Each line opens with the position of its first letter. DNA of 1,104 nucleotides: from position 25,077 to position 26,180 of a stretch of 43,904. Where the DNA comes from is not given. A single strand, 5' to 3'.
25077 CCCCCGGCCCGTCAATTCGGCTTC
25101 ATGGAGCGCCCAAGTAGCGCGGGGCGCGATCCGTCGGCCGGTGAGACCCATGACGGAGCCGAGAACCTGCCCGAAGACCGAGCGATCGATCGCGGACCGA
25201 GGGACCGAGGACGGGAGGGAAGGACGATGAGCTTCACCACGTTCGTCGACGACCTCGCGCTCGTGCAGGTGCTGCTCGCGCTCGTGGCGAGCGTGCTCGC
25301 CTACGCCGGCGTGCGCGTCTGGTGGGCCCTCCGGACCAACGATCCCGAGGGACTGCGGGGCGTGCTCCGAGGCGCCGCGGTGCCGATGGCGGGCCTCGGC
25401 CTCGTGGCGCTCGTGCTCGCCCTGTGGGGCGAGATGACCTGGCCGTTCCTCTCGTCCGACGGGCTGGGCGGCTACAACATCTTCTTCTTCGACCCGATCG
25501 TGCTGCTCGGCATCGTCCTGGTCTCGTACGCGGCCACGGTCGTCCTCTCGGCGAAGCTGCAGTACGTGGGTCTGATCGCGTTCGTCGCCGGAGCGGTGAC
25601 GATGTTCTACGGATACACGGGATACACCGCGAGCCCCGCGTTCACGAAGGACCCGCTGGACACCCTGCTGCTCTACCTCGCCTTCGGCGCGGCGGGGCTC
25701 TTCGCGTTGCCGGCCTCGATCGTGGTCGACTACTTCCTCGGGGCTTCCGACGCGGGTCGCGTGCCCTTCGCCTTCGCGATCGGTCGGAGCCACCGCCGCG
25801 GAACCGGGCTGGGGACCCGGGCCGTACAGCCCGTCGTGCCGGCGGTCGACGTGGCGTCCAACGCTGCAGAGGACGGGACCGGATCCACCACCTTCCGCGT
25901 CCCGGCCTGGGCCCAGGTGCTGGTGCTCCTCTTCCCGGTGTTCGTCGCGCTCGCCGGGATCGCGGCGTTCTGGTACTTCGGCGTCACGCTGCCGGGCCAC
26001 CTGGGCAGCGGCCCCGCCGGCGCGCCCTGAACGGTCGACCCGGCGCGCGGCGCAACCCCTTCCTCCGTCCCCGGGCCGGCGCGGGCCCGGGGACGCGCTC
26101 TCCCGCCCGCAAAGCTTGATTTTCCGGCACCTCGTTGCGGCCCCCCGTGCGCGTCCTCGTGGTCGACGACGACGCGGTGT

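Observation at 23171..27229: Atypical signalling module: pseudo-receiver, soluble PAS kinase, DUF981-like membrane protein and a REC/DUF835-like/wHTH regulator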

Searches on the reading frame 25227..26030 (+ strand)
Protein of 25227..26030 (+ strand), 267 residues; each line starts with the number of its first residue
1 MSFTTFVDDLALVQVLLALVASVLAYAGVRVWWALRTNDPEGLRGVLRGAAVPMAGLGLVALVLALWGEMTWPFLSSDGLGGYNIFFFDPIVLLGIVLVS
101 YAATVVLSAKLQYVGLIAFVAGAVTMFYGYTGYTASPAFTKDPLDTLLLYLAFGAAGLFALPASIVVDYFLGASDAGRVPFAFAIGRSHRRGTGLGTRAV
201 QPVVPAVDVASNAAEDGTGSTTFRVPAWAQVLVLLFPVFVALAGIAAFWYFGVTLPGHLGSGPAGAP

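Call 8: search_protein_families(library=pfam, proteins=[window:25227-26030:+], max_evalue=1)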
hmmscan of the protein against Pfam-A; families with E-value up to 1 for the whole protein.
window:25227-26030:+ (267 aa): 2 families
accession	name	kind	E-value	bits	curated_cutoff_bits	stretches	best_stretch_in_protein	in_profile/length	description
PF06168.16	DUF981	-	1.1e-25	91.2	29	1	6-166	3-150/186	Protein of unknown function (DUF981)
PF06269.17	DUF1029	-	0.08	13.5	25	1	88-111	5-28/53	Protein of unknown function (DUF1029)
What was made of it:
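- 25227..26030 (+): DUF981 polytopic membrane protein. It is an optional member of the cluster and a likely regulated target. Pfam E = 1e-25 (call 8).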

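Call 9: search_protein_families(library=ncbifam, proteins=[window:25227-26030:+], max_evalue=1)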
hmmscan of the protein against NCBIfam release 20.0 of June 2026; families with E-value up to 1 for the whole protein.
window:25227-26030:+ (267 aa): 1 family
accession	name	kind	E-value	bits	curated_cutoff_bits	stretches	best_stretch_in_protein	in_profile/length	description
NF047570.1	ABC_perm_EcsB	exception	0.36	9.9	525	1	65-126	330-388/404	ABC transporter permease EcsB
